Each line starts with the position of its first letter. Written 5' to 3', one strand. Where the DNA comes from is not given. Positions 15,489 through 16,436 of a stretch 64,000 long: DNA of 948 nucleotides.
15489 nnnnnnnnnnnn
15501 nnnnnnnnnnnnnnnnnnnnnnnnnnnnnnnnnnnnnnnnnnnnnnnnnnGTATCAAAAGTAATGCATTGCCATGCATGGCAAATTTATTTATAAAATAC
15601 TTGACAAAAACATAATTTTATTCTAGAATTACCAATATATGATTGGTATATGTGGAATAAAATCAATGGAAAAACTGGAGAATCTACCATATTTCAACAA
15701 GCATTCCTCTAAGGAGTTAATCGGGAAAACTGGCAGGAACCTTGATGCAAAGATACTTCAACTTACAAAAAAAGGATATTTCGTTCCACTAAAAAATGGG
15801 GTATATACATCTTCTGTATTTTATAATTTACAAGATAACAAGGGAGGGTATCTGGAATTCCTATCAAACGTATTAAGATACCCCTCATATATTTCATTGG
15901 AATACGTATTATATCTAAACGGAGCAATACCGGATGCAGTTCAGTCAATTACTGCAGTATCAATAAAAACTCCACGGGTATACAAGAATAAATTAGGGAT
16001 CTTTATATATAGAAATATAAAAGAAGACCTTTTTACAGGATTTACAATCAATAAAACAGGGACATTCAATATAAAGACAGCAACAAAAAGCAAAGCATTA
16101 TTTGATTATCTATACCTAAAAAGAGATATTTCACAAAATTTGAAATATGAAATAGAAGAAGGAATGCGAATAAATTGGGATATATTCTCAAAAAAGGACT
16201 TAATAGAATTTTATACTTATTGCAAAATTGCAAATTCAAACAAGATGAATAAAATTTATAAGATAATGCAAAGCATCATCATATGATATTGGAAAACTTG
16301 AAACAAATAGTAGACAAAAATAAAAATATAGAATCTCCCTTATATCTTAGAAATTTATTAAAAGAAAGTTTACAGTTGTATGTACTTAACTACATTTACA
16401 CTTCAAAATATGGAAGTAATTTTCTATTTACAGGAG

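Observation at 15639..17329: AbiEi/AbiEii abortive-infection toxin-antitoxin pair inserted between the two T4SS-like modules, on the opposite strand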

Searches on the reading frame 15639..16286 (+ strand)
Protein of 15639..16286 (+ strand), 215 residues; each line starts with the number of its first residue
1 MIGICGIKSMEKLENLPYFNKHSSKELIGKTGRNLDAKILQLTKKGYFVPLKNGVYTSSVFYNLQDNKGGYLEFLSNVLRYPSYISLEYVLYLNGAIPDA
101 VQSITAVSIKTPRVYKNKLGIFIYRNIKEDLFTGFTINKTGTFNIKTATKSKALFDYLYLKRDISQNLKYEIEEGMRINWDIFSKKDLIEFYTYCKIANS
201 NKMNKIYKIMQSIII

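Call 3: search_protein_families(library=pfam, proteins=[window:15639-16286:+], max_evalue=1)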
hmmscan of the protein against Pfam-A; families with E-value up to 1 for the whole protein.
window:15639-16286:+ (215 aa): 0 families

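Call 4: search_protein_families(library=padloc, proteins=[window:15639-16286:+], max_evalue=1)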
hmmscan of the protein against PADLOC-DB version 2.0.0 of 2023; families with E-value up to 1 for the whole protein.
window:15639-16286:+ (215 aa): 8 families
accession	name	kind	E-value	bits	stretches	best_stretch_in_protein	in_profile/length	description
PDLC02241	AbiEi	-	6.7e-41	138.3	1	23-212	16-196/199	AbiEi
PDLC02230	AbiEi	-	2e-30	104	1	32-212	16-191/192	AbiEi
PDLC02272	AbiEi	-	1.2e-26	91.8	1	11-211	8-195/200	AbiEi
PDLC02255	AbiEi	-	3.3e-14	50.9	1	32-164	30-151/186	AbiEi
PDLC02240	AbiEi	-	3.4e-14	50.9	1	24-212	23-212/216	AbiEi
PDLC02274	AbiEi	-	7.3e-09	33.6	1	43-212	42-212/217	AbiEi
PDLC02232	AbiEi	-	1.5e-07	29.4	1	18-164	20-166/177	AbiEi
PDLC02267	AbiEi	-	0.00069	17.1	1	14-190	16-180/252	AbiEi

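Call 5: search_protein_families(library=ncbifam, proteins=[window:15639-16286:+], max_evalue=1)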
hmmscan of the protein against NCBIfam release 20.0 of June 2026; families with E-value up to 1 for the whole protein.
window:15639-16286:+ (215 aa): 1 family
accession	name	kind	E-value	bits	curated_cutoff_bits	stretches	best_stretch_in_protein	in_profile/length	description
NF047376.1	TAA_AbiEi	equivalog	1.3e-05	24.9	150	1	19-164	21-168/172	type IV toxin-antitoxin system AbiEi family antitoxin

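Call 20: list_cluster_members(proteins=[P0001, window:15639-16286:+])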
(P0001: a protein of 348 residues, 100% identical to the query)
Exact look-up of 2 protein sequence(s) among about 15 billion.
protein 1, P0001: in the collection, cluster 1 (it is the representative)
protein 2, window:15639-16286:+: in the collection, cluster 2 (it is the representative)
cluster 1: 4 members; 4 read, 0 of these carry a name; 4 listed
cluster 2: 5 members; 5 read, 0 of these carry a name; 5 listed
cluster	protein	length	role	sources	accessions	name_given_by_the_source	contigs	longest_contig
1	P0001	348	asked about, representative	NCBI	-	-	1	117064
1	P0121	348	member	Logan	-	-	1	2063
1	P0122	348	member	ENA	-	-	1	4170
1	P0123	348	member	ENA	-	-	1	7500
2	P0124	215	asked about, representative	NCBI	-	-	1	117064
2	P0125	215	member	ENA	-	-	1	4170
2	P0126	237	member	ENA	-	-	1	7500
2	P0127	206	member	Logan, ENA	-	-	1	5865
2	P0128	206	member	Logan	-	-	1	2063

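Call 26: search_solved_structures(query=window:15639-16286:+, max_evalue=1, show_alignments=2)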
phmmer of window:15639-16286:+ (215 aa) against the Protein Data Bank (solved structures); distinct sequences matched with E-value up to 1: 1.
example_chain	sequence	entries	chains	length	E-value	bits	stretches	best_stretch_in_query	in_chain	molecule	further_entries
1tht_A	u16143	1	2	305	0.4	13.7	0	49-184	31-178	THIOESTERASE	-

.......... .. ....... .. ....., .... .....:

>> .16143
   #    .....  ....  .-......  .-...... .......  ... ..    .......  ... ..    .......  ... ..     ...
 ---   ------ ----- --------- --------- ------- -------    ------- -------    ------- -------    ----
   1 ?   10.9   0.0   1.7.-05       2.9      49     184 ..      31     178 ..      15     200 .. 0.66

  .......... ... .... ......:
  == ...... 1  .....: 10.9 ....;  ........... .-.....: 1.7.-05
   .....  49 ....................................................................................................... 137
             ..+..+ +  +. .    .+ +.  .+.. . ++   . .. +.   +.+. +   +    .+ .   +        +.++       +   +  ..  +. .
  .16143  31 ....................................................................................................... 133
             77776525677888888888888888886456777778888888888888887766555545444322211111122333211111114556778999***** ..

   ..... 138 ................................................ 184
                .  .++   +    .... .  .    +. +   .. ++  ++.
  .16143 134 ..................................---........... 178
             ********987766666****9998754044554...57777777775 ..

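Call 32: find_homologous_proteins(query=window:15639-16286:+)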
Query window:15639-16286:+ (215 aa): 271 proteins with E <= 0.001 among 429 candidates; the best 120 are listed.
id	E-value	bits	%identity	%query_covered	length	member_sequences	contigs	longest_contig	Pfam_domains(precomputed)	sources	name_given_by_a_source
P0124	1.2e-135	468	100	100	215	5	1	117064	-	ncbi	-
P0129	7.5e-72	259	58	100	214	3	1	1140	-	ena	-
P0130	8.8e-68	246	57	93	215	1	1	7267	-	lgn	-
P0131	2.9e-67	244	55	99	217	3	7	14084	-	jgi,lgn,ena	-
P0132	7.6e-67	243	54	99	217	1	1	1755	-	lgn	-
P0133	2.1e-66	242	56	96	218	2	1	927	-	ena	-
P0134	2.7e-66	241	54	100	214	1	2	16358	-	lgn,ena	-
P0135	3.9e-66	241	56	94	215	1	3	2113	-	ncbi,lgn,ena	-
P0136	1.1e-65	239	51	100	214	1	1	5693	-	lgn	-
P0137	7.4e-64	233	56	93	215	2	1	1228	-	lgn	-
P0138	5.9e-62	227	52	100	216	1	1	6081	-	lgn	-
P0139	7.0e-62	227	53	99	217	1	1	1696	-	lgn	-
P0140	2.0e-61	225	54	93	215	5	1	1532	-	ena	-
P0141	2.5e-61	225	51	97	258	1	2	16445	-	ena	-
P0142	1.7e-60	222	53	99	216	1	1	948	-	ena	-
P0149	1.5e-54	203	51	100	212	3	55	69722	-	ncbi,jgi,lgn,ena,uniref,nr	ncbi:hypothetical protein COS31_00055 [Candidatus Roizmanbacteria bacterium CG02_land_8_20_14_3_00_3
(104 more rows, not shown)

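Call 37: search_solved_structures(query=A3, max_evalue=10, show_alignments=2)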
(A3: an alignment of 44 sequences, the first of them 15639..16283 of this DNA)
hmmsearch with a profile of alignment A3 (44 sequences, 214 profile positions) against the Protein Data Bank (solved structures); distinct sequences matched with E-value up to 10: 3.
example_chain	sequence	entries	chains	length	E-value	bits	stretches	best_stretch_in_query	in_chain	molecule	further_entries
1ois_A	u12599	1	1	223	0.23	14.2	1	154-186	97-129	DNA TOPOISOMERASE I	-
8ye9_B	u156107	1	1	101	0.39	13.5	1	146-201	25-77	A25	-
8ip0_J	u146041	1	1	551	2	11.2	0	153-195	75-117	Type I-MYXAN CRISPR-associated protein Cmx8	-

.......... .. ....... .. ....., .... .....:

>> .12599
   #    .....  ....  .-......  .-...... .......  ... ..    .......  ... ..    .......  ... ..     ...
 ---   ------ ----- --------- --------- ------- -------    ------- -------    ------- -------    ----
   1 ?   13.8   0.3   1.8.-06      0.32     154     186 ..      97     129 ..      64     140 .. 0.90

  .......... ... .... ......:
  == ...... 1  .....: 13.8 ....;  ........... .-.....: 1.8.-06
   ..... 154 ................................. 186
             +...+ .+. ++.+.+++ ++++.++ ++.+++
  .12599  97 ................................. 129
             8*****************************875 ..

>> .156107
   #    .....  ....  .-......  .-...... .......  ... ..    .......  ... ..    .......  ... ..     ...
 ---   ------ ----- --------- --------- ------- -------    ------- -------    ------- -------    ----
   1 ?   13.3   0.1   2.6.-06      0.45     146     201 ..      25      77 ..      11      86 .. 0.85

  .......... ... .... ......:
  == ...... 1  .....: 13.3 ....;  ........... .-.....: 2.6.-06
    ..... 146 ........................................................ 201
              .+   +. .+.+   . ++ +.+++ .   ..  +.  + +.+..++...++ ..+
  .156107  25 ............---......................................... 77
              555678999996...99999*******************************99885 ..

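Call 44: predict_structure(alignment_id=A3)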
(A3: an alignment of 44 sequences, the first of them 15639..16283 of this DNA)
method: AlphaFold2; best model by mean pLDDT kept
length: 215 residues; sequences in the alignment: 44
mean_pLDDT: 94.3   pTM: 0.88
mean pLDDT of the five models: 94.3, 93.9, 93.7, 93.3, 93.3
residues with pLDDT >= 90: 185; 70-90: 27; 50-70: 3; < 50: 0
segments of 3 or more residues with pLDDT < 50: none
pLDDT, mean of each block of 10 residues (from residue 1): 80 95 94 96 96 94 95 97 98 95 97 96 98 96 96 98 83 90 97 97 95 92
secondary structure, 60 per line:
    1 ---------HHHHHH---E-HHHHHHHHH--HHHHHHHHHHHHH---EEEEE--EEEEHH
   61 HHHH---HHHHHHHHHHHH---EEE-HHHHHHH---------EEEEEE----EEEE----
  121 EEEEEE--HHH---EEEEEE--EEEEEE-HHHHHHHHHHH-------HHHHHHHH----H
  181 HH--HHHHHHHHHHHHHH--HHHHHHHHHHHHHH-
elements in order: H10-15 H21-29 H32-44 E48-52 E55-58 H59-64 H68-79 E83-85 H87-93 E103-108 E113-116 E121-126 E135-140 E143-148 H150-160 H168-175 H185-198 H201-214

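Call 47: fold_search(model_id=the predicted structure, library=pdb)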
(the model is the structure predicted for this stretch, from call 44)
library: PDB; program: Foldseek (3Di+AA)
matches with E <= 10: 917; with E <= 0.001: 2
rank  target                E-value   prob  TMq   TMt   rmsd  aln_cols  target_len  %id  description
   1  6y8q_A                8.6e-05  1.00  0.47  0.51   6.7       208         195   15  AbiEi antitoxin from Streptococcus agalactiae (released 2020-12-16)
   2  6y8q_D                2.4e-04  1.00  0.38  0.42   7.8       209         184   16  AbiEi antitoxin from Streptococcus agalactiae (released 2020-12-16)
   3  4ok0_B                8.7e-03  0.80  0.26  0.25  12.4       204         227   10  Crystal structure of putative nucleotidyltransferase from H. pylori (released 2014-04-09)
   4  4ok0_A                9.8e-03  0.80  0.26  0.25  12.6       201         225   11  Crystal structure of putative nucleotidyltransferase from H. pylori (released 2014-04-09)
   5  4o8s                  1.0e-02  0.80  0.26  0.25  12.6       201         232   11  Crystal structure of JHP933 from Helicobacter pylori (released 2014-09-10)
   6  2ewr                  1.1e-01  0.38  0.26  0.33   8.7       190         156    9  Crystal structure of a putative nucleotidyltransferase (tm1012) from Thermotoga maritima at 1.60 A resolution (released 2005-12-06)
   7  4wse_B                1.4e-01  0.41  0.31  0.16  13.4       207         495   12  Crystal structure of the Mimivirus polyadenylate synthase (released 2015-04-01)
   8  8an5_A                1.5e-01  0.85  0.40  0.44   6.1       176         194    7  MenAT1 toxin-antitoxin complex (rv0078a-rv0078b) from Mycobacterium tuberculosis H37Rv (released 2023-08-02)
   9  1zel_A                1.6e-01  0.90  0.32  0.24   4.9        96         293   14  Crystal structure of RV2827C protein from Mycobacterium tuberculosis (released 2006-05-02)
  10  2fcl                  2.1e-01  0.28  0.26  0.33   9.5       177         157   10  Crystal structure of a putative nucleotidyltransferase (tm1012) from Thermotoga maritima at 1.35 A resolution (released 2006-03-14)
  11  4ev0_A                3.0e-01  0.75  0.19  0.19   7.4        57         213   21  Crystal Structure of Thermus thermophilus Catabolite Activator Protein (released 2012-06-20)
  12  8har_A                3.0e-01  0.41  0.21  0.13  13.3        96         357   17  SAH-bound C-Methyltransferase Fur6 from Streptomyces sp. KO-3988 (released 2023-11-01)
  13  4hw0_C                3.2e-01  0.66  0.19  0.42  14.7        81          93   17  Crystal structure of Sso10a-2, a DNA-binding protein from Sulfolobus solfataricus (released 2013-10-30)
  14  4p37_A                3.2e-01  0.21  0.29  0.15  15.0       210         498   10  Crystal structure of the Megavirus polyadenylate synthase (released 2015-04-01)
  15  2g7u_C                3.2e-01  0.20  0.19  0.17  16.1       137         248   15  2.3 A structure of putative catechol degradative operon regulator from Rhodococcus sp. RHA1 (released 2006-04-04)
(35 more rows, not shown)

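Call 48: find_encoding_contigs(protein=P0131, flank=3000, max_places=2)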
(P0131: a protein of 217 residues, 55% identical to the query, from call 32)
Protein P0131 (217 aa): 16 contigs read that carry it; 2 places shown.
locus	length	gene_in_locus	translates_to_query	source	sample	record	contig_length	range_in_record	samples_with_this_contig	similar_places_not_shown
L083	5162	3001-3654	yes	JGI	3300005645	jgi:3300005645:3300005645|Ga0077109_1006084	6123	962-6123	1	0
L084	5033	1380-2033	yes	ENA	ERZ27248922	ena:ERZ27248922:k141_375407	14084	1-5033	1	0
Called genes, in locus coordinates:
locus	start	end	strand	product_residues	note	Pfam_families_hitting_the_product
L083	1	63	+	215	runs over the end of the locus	-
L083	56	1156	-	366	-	PF01370:Epimerase, PF02719:Polysacc_synt_2 (faint), PF05368:NmrA, PF01073:3Beta_HSD, PF07993:NAD_binding_4, PF13460:NAD_binding_10, PF16363:GDP_Man_Dehyd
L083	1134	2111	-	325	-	PF01408:GFO_IDH_MocA, PF22725:GFO_IDH_MocA_C3, PF02894:GFO_IDH_MocA_C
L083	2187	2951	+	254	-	PF00565:SNase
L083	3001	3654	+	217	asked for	-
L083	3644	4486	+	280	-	PF08843:AbiEii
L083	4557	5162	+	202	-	?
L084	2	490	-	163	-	?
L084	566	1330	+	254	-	PF00565:SNase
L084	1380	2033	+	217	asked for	-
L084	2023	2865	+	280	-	PF08843:AbiEii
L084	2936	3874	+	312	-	PF00535:Glycos_transf_2, PF10111:Glyco_tranf_2_2, PF13641:Glyco_tranf_2_3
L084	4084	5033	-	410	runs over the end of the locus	-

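Call 49: find_encoding_contigs(protein=P0134, flank=3000, max_places=2)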
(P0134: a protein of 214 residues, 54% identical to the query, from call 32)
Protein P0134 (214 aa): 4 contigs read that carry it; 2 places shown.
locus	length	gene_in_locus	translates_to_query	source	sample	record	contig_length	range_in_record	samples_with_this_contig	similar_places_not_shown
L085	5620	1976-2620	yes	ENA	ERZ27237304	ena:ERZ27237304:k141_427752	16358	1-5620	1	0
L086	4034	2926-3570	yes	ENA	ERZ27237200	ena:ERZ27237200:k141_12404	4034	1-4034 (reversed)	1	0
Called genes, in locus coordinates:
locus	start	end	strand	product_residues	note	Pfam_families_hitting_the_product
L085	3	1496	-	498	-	?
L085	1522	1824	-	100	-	PF00166:Cpn10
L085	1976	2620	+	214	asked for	-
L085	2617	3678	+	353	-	PF08843:AbiEii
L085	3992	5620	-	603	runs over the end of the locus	PF03023:MurJ, PF01554:MatE (weak)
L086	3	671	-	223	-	?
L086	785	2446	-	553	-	PF00118:Cpn60_TCP1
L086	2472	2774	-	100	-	PF00166:Cpn10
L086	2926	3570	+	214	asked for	-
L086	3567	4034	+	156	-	?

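Call 50: find_encoding_contigs(protein=P0149, flank=3000, max_places=3)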
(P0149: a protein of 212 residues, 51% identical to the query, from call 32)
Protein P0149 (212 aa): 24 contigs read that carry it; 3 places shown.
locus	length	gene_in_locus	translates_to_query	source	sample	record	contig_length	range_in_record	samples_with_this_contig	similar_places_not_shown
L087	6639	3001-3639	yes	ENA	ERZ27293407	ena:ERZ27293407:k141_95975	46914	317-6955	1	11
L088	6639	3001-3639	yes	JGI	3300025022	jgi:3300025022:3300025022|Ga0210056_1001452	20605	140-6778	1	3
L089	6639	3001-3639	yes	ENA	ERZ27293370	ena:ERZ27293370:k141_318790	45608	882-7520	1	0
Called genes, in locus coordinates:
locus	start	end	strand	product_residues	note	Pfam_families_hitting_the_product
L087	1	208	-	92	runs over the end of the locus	PF04014:MazE_antitoxin (weak)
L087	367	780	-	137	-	PF01850:PIN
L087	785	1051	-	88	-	-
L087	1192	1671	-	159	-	PF13635:DUF4143 (weak)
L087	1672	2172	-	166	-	PF13173:AAA_14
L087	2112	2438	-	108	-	PF13173:AAA_14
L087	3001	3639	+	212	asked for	-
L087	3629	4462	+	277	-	PF08843:AbiEii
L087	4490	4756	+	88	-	-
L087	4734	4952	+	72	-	-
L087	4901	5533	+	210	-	PF08843:AbiEii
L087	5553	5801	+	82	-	-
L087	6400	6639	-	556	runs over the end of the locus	PF03717:PBP_dimer, PF00905:Transpeptidase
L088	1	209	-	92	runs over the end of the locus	PF04014:MazE_antitoxin (weak)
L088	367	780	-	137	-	PF01850:PIN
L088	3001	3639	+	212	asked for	-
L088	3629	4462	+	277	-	PF08843:AbiEii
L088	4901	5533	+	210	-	PF08843:AbiEii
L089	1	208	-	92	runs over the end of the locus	PF04014:MazE_antitoxin (weak)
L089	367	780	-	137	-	PF01850:PIN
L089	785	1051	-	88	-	-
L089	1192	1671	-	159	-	PF13635:DUF4143 (weak)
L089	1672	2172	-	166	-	PF13173:AAA_14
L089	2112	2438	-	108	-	PF13173:AAA_14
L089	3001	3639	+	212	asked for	-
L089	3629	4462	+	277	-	PF08843:AbiEii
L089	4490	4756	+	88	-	-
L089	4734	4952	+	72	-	-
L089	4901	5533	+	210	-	PF08843:AbiEii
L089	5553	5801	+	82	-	-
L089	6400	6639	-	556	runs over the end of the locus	PF03717:PBP_dimer, PF00905:Transpeptidase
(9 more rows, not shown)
